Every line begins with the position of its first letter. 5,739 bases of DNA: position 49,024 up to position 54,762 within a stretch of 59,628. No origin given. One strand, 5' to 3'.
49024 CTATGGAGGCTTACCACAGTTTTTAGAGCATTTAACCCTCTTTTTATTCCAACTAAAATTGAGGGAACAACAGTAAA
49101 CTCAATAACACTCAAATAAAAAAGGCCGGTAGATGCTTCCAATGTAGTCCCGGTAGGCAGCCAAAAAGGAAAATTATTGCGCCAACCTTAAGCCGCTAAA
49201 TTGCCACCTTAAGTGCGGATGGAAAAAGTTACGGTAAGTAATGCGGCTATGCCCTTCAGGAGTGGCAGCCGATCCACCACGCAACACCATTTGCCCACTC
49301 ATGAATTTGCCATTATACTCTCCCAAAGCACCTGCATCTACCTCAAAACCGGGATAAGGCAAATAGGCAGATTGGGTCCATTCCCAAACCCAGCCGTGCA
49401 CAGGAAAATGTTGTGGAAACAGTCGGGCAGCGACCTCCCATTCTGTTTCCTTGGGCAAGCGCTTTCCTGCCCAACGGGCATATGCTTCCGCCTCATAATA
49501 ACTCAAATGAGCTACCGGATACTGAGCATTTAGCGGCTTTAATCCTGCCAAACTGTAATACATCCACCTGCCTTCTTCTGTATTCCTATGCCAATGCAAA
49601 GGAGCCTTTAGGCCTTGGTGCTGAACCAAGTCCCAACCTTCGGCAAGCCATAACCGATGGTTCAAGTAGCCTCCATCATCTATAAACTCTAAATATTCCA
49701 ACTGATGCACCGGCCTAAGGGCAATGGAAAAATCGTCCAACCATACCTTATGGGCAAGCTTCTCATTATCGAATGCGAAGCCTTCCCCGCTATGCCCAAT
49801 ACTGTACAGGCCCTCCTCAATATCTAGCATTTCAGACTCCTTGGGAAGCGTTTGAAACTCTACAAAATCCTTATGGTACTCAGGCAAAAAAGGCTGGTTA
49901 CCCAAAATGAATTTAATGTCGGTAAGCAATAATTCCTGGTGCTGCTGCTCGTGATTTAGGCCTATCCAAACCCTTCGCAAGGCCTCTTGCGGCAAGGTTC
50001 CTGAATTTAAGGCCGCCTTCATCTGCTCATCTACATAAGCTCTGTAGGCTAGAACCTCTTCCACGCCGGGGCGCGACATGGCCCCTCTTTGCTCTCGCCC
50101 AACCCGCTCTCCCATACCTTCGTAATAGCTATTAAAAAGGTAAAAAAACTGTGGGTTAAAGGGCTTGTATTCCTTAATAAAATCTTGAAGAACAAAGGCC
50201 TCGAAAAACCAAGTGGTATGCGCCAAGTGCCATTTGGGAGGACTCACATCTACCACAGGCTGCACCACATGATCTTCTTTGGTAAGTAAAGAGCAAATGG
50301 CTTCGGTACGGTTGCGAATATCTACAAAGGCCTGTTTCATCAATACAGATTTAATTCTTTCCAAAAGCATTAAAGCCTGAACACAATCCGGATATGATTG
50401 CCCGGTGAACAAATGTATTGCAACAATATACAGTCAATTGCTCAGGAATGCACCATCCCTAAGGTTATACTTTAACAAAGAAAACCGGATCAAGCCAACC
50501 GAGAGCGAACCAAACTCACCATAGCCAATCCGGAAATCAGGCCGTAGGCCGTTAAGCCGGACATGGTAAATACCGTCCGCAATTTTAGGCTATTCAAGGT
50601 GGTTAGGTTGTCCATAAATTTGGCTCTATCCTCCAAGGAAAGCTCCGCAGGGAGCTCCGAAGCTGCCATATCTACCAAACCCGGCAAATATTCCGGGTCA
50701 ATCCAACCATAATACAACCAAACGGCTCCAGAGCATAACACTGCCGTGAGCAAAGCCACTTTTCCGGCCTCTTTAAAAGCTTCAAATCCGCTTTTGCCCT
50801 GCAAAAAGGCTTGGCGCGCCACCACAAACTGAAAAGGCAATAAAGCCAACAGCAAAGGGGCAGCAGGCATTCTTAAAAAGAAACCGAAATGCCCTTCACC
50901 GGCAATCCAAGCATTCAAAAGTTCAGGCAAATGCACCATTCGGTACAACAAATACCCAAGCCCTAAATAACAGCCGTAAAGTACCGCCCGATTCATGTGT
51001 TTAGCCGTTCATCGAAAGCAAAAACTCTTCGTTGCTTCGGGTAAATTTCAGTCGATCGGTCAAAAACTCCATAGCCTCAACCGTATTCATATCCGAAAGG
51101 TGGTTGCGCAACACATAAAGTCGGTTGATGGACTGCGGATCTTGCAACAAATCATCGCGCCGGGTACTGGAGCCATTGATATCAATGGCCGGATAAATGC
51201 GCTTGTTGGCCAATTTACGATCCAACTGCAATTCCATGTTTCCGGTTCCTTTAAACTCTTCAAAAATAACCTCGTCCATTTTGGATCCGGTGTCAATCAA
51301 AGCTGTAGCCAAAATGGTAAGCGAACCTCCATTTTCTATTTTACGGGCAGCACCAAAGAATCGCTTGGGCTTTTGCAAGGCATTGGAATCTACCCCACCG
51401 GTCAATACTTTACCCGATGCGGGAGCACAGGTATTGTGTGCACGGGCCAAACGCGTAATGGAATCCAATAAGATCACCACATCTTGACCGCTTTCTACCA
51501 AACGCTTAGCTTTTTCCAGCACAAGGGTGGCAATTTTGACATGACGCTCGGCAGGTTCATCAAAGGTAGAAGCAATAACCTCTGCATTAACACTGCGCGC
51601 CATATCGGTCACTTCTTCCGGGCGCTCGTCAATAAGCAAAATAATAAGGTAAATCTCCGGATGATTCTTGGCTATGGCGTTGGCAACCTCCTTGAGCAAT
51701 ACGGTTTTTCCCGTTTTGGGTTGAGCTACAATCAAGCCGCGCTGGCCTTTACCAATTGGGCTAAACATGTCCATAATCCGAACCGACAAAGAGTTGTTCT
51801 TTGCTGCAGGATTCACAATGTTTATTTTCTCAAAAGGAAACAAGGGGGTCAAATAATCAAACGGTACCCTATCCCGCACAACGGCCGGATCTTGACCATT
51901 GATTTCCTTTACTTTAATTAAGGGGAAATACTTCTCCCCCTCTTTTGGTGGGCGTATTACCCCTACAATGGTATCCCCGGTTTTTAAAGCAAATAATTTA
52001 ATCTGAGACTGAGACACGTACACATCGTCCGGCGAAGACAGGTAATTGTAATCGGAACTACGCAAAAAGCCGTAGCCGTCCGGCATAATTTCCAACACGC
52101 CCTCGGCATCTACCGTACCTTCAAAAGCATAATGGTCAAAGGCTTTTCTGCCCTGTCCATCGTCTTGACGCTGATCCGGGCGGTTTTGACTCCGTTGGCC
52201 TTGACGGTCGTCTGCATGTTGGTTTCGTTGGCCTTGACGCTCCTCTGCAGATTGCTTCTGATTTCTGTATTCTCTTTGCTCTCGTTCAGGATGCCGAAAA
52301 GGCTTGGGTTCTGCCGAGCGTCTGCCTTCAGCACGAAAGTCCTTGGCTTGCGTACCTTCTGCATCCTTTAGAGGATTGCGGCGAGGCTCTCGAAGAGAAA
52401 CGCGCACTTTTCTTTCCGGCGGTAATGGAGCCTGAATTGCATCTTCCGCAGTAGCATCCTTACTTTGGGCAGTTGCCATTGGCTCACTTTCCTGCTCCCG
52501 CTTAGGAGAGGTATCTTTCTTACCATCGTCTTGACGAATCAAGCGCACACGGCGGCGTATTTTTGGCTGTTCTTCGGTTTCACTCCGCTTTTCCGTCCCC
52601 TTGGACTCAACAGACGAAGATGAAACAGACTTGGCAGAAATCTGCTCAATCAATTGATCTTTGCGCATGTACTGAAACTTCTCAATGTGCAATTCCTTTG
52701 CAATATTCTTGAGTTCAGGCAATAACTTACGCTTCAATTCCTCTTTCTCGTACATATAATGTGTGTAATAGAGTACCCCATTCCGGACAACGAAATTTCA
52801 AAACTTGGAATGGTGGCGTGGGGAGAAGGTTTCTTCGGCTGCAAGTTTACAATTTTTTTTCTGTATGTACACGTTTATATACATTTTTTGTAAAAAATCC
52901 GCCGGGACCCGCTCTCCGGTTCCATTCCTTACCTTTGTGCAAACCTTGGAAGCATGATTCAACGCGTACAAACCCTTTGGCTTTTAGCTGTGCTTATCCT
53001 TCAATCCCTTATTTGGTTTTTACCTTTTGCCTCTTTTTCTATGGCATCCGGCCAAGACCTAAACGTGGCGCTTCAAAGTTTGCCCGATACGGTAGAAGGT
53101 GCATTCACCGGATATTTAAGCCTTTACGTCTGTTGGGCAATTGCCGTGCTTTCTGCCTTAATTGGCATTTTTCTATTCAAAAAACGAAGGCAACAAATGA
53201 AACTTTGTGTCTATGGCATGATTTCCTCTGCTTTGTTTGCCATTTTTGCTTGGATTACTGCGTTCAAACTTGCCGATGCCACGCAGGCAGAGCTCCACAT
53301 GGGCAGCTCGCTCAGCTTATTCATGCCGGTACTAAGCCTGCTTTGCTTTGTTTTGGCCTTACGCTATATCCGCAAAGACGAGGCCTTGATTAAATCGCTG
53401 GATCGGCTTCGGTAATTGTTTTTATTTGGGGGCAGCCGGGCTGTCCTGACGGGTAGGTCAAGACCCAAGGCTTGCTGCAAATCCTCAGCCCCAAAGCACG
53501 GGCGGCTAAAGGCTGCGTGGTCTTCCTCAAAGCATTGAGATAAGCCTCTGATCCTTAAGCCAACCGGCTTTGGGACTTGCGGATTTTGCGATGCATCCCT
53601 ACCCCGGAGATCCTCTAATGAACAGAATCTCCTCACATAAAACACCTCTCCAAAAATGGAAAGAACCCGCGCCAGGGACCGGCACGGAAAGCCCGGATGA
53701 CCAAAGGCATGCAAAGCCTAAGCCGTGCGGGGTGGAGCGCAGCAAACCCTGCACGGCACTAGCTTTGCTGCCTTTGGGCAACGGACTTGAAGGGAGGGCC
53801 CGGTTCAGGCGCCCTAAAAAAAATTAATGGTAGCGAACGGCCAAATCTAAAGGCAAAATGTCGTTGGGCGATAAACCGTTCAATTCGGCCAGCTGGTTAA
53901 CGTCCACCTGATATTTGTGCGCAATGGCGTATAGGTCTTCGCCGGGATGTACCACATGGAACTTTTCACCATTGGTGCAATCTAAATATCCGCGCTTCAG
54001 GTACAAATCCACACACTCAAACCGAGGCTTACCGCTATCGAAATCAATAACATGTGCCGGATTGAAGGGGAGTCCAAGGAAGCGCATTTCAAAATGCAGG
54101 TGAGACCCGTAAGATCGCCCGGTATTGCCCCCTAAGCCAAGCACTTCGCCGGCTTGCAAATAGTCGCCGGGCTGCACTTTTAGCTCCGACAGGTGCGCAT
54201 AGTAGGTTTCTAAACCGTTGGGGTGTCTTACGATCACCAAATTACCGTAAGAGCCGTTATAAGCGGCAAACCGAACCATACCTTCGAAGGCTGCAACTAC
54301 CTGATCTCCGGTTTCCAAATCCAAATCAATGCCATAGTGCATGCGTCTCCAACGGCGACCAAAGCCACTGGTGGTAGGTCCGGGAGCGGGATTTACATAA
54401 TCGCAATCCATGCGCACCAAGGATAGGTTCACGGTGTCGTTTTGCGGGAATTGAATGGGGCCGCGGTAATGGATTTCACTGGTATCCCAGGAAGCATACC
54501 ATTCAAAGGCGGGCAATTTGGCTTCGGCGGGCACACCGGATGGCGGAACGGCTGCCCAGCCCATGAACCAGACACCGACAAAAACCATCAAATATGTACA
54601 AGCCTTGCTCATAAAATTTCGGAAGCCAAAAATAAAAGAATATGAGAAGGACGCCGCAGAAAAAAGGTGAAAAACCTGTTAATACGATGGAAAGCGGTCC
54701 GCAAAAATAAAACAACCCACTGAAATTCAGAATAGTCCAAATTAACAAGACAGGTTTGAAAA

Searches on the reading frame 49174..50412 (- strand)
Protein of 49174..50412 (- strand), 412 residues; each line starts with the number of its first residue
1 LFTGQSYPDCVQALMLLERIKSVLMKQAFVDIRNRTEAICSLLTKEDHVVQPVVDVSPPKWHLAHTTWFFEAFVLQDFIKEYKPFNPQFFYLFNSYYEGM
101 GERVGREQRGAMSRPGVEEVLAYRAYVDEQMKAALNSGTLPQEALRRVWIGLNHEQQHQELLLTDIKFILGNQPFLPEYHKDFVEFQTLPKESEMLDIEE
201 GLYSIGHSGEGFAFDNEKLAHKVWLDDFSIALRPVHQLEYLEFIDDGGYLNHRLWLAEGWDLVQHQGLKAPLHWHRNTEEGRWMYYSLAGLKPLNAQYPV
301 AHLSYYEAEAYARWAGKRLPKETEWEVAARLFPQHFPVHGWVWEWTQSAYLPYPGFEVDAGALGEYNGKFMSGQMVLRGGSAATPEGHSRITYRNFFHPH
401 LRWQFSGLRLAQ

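Call 70: search_protein_families(library=pfam, proteins=[window:49174-50412:-], max_evalue=0.00001)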
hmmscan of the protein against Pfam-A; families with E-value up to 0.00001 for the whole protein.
window:49174-50412:- (412 aa): 2 families
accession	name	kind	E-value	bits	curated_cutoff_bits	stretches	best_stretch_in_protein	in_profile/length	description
PF03781.23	FGE-sulfatase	-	2.9e-30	106.2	23.3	1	193-330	3-123/255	Sulfatase-modifying factor enzyme 1-like domain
PF12867.12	DinB_2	-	7.6e-10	39.8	24.8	1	29-160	2-126/128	DinB superfamily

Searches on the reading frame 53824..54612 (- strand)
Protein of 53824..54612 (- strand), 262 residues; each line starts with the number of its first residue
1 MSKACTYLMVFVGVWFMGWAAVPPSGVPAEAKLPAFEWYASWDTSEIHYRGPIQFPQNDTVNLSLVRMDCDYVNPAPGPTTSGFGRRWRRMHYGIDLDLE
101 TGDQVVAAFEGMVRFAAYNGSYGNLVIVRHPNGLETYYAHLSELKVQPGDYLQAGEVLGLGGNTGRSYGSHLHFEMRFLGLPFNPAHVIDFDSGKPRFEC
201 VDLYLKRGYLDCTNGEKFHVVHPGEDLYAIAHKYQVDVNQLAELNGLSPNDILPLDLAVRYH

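Call 59: find_encoding_contigs(protein=window:53824-54612:-, flank=3000, max_places=10)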
Protein window:53824-54612:- (262 aa): 15 contigs read that carry it; 10 places shown.
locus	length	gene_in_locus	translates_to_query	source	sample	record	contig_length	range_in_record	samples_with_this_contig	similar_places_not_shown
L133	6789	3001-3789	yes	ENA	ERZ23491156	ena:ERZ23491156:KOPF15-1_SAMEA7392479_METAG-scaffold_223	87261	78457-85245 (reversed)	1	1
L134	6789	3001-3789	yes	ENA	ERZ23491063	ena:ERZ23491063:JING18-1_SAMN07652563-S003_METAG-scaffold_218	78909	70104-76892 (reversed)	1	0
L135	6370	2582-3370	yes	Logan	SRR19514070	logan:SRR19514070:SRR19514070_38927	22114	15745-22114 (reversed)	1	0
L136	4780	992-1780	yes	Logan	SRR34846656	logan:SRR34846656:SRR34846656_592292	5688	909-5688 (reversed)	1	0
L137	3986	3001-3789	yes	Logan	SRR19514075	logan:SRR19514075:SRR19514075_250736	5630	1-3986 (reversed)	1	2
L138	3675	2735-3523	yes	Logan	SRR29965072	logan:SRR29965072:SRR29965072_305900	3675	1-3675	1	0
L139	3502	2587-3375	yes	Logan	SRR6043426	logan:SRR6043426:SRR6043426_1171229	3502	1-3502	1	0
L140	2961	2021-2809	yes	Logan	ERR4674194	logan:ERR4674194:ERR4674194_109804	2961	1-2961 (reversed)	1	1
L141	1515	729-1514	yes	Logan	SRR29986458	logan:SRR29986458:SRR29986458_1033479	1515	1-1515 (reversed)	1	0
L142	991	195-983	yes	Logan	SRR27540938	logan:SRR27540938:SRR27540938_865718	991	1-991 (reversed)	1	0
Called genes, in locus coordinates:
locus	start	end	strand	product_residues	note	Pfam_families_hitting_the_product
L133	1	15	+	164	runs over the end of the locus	PF00578:AhpC-TSA, PF08534:Redoxin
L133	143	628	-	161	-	PF00885:DMRL_synthase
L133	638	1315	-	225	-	PF13374:TPR_10 (faint), PF07721:TPR_4 (faint), PF00515:TPR_1 (faint), PF07719:TPR_2 (faint), PF13174:TPR_6 (faint), PF13176:TPR_7 (faint), PF13432:TPR_16, PF13424:TPR_12 (weak), +2 more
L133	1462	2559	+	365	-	PF02463:SMC_N, PF13175:AAA_15 (weak), PF13476:AAA_23, PF13304:AAA_21 (weak)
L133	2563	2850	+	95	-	PF05258:DciA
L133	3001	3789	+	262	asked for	PF01551:Peptidase_M23, PF01476:LysM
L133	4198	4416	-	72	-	PF14126:DUF4293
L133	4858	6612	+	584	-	PF07498:Rho_N, PF07497:Rho_RNA_bind, PF00006:ATP-synt_ab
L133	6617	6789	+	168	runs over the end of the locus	PF13858:DUF4199 (faint)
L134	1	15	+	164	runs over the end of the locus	PF00578:AhpC-TSA, PF08534:Redoxin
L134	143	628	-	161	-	PF00885:DMRL_synthase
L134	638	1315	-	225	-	PF13374:TPR_10 (faint), PF07721:TPR_4 (faint), PF00515:TPR_1 (faint), PF07719:TPR_2 (faint), PF13174:TPR_6 (faint), PF13176:TPR_7 (faint), PF13432:TPR_16, PF13424:TPR_12 (weak), +2 more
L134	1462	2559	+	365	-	PF02463:SMC_N, PF13175:AAA_15 (weak), PF13476:AAA_23, PF13304:AAA_21 (weak)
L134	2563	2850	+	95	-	PF05258:DciA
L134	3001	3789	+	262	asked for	PF01551:Peptidase_M23, PF01476:LysM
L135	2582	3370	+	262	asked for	PF01551:Peptidase_M23, PF01476:LysM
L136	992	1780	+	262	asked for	PF01551:Peptidase_M23, PF01476:LysM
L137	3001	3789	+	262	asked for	PF01551:Peptidase_M23, PF01476:LysM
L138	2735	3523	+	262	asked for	PF01551:Peptidase_M23, PF01476:LysM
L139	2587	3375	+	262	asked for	PF01551:Peptidase_M23, PF01476:LysM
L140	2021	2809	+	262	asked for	PF01551:Peptidase_M23, PF01476:LysM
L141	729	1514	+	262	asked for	PF01551:Peptidase_M23, PF01476:LysM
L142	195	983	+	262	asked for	PF01551:Peptidase_M23, PF01476:LysM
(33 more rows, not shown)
